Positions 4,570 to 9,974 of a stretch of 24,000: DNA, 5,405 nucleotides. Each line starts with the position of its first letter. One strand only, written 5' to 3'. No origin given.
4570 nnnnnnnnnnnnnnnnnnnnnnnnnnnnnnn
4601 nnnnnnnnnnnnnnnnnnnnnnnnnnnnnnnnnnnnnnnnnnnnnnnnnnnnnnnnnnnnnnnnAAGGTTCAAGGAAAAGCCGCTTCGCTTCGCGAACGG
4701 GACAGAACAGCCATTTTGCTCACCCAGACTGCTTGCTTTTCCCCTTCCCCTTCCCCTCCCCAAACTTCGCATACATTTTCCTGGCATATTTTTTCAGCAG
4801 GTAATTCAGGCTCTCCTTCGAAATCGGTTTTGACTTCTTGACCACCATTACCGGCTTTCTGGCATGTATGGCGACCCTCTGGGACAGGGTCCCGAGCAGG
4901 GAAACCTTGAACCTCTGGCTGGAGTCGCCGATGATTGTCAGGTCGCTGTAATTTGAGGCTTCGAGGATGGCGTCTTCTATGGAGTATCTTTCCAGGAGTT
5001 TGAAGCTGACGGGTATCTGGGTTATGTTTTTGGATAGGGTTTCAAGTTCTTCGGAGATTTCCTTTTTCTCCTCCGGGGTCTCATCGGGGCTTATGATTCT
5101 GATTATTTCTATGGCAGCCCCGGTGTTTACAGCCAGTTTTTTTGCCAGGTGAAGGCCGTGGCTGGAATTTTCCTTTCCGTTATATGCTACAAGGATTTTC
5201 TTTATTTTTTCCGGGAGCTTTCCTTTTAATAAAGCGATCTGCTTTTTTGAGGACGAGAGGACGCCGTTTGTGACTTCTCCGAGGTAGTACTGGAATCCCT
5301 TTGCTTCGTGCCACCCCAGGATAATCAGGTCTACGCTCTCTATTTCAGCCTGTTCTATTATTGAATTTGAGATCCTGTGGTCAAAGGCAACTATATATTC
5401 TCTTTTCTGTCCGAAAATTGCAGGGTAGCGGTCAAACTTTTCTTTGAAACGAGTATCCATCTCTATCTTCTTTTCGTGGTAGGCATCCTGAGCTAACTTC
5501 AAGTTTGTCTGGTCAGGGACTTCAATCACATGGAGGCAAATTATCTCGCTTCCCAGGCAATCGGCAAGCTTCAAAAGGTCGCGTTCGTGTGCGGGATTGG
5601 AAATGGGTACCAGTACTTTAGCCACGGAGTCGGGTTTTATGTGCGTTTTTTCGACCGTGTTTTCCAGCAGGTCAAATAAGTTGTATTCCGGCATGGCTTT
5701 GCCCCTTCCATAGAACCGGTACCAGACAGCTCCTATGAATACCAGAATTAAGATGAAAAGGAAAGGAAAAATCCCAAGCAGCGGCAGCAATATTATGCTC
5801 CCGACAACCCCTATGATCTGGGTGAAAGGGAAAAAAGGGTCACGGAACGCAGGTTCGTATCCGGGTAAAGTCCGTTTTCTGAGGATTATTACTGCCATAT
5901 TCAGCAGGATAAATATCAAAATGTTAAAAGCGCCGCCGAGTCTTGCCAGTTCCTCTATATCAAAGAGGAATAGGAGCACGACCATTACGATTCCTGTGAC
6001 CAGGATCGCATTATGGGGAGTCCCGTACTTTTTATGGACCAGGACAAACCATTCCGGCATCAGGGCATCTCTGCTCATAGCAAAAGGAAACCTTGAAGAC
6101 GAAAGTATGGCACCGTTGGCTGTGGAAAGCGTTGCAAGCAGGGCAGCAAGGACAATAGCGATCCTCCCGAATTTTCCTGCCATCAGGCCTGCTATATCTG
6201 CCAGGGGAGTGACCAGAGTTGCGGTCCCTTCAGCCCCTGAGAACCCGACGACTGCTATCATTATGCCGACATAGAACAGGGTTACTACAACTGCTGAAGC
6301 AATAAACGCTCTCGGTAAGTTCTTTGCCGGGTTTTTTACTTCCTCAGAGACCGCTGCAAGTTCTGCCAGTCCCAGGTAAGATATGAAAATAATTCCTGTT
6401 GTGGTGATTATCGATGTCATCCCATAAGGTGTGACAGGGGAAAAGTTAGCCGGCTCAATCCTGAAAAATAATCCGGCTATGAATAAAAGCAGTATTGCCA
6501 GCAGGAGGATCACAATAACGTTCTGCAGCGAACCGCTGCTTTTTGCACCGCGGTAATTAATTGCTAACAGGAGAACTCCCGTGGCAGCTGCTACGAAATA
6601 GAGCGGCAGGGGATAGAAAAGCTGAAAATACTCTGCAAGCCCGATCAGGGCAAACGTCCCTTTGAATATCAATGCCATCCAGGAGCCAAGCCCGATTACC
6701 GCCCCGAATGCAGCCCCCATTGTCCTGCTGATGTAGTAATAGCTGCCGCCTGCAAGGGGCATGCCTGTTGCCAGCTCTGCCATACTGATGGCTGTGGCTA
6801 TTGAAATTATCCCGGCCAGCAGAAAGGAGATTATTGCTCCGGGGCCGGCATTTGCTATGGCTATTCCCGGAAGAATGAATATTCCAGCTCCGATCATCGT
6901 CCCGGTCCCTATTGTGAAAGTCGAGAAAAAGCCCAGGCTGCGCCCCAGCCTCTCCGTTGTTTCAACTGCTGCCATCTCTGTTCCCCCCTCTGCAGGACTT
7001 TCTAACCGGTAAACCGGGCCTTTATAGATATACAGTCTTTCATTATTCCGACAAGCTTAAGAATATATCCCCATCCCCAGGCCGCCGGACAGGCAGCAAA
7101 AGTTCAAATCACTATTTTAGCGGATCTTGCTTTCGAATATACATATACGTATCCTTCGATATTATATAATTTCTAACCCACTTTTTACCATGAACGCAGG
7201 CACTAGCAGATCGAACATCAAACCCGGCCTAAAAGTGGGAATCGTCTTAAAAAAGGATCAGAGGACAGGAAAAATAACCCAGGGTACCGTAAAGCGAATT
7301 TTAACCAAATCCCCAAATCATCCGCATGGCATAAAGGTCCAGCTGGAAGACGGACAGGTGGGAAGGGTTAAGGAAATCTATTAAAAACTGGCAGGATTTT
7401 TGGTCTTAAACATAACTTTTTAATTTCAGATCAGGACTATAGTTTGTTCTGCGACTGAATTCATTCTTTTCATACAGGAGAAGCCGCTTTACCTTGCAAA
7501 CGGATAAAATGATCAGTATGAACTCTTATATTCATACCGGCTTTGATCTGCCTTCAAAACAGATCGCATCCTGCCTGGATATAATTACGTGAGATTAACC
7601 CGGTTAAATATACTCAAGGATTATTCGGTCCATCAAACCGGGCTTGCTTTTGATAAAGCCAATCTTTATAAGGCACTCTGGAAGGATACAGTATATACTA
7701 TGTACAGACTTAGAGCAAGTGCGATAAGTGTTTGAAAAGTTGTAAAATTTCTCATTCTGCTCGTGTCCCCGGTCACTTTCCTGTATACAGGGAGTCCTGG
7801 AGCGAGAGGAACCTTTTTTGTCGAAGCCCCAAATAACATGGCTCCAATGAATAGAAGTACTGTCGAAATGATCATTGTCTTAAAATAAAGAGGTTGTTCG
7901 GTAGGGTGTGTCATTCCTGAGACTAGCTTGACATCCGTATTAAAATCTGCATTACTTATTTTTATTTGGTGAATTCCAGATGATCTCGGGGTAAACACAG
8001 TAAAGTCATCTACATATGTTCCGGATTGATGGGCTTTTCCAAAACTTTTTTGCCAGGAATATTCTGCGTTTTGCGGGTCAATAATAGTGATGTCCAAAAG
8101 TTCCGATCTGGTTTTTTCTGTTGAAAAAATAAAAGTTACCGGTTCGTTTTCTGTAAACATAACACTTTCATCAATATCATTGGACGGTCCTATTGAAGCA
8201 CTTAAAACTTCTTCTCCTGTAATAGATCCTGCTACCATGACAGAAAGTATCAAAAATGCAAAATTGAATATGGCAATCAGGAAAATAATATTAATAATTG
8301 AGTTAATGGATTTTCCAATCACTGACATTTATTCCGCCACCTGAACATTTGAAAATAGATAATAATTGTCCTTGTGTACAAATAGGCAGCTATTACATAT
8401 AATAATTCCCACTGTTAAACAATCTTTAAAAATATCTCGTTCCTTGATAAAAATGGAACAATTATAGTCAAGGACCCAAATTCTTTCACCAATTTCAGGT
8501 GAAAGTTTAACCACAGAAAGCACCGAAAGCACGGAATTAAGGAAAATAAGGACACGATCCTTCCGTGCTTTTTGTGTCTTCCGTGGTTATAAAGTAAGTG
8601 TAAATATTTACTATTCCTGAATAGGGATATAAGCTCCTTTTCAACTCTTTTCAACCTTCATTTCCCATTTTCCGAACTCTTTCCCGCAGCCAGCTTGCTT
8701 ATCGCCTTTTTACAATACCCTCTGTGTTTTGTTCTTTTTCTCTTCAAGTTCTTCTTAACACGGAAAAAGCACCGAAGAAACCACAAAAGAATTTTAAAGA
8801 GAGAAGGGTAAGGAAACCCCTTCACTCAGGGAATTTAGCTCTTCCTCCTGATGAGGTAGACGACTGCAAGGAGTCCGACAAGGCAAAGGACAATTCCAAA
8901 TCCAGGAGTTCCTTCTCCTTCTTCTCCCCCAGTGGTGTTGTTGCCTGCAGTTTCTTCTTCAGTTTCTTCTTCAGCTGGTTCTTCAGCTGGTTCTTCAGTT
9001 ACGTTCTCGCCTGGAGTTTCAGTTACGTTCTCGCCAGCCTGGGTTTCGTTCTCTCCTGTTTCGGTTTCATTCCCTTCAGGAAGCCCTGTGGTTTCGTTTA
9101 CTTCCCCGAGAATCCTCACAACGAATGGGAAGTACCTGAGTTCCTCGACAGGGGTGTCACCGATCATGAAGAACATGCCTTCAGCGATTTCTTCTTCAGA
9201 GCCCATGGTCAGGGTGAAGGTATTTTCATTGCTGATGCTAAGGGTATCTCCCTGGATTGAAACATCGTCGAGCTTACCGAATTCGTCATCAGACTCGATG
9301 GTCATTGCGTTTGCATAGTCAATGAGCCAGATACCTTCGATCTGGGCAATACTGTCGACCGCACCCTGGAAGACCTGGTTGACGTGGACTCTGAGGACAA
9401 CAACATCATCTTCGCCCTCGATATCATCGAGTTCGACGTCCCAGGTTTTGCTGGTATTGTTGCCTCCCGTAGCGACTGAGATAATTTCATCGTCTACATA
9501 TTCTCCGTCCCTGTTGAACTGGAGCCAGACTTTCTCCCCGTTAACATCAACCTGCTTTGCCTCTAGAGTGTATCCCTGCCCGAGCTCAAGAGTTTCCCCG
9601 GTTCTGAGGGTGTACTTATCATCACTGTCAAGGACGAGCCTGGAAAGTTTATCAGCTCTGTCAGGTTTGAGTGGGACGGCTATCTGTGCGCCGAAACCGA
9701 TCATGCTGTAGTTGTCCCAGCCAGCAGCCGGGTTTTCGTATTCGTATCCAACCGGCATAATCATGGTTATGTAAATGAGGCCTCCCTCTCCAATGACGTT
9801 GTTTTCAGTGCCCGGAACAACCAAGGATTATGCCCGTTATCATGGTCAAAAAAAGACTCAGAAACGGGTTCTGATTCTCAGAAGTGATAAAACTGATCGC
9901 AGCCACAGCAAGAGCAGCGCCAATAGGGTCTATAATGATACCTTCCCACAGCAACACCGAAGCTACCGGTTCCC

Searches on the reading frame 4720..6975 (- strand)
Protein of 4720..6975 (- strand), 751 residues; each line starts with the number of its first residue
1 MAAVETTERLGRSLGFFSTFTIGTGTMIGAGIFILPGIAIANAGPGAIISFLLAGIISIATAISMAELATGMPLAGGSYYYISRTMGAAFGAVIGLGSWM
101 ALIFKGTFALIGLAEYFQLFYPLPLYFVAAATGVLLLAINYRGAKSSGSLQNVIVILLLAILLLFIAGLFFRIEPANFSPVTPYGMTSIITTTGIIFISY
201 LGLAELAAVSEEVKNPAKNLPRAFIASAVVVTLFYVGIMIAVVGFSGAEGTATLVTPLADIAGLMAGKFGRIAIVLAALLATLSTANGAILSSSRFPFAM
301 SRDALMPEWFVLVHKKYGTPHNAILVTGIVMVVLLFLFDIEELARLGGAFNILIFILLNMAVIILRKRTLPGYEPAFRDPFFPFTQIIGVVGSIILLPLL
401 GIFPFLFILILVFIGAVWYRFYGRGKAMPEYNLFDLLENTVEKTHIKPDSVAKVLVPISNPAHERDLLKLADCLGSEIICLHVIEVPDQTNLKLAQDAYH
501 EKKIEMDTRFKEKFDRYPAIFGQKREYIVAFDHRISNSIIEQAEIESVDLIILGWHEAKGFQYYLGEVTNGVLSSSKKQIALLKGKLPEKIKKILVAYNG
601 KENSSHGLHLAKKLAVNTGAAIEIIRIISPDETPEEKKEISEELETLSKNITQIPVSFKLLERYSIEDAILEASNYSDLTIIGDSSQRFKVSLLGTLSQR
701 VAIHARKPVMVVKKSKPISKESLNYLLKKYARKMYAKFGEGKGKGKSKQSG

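Call 24: search_protein_families(library=pfam, proteins=[window:4720-6975:-], max_evalue=0.001)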
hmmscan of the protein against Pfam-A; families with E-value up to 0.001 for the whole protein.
window:4720-6975:- (751 aa): 4 families
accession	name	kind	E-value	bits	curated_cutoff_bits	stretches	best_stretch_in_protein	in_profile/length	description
PF13520.12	AA_permease_2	-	2.8e-47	162.1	27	1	14-414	1-403/427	Amino acid permease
PF00324.27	AA_permease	-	1.6e-42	146.3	24.6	1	22-406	5-426/470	Amino acid permease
PF00582.32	Usp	-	9.9e-21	75.2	24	2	453-582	4-139/141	Universal stress protein family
PF03845.19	Spore_permease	-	7.8e-12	45.1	23.4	1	16-263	4-251/321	Spore germination protein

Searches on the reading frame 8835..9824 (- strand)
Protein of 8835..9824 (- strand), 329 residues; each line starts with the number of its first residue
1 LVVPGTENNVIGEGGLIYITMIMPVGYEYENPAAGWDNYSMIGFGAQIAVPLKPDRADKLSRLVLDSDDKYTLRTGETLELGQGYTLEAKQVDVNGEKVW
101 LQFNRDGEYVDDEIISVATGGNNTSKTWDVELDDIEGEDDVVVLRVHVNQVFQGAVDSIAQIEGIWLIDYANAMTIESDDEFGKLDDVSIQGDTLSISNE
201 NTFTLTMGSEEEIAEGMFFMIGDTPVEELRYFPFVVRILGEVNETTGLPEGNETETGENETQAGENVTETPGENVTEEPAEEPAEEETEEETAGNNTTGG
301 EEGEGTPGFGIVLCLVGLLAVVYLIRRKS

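Call 24: search_protein_families(library=pfam, proteins=[window:8835-9824:-], max_evalue=0.001)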
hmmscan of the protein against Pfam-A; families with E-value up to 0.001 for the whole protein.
window:8835-9824:- (329 aa): 2 families
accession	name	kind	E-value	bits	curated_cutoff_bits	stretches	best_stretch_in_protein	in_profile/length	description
PF07752.16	S-layer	-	1.5e-57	195.1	30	1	6-223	40-259/259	S-layer protein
PF18204.6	PGF-CTERM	-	9.3e-11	41.8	18.8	1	306-328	1-23/23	PGF-CTERM motif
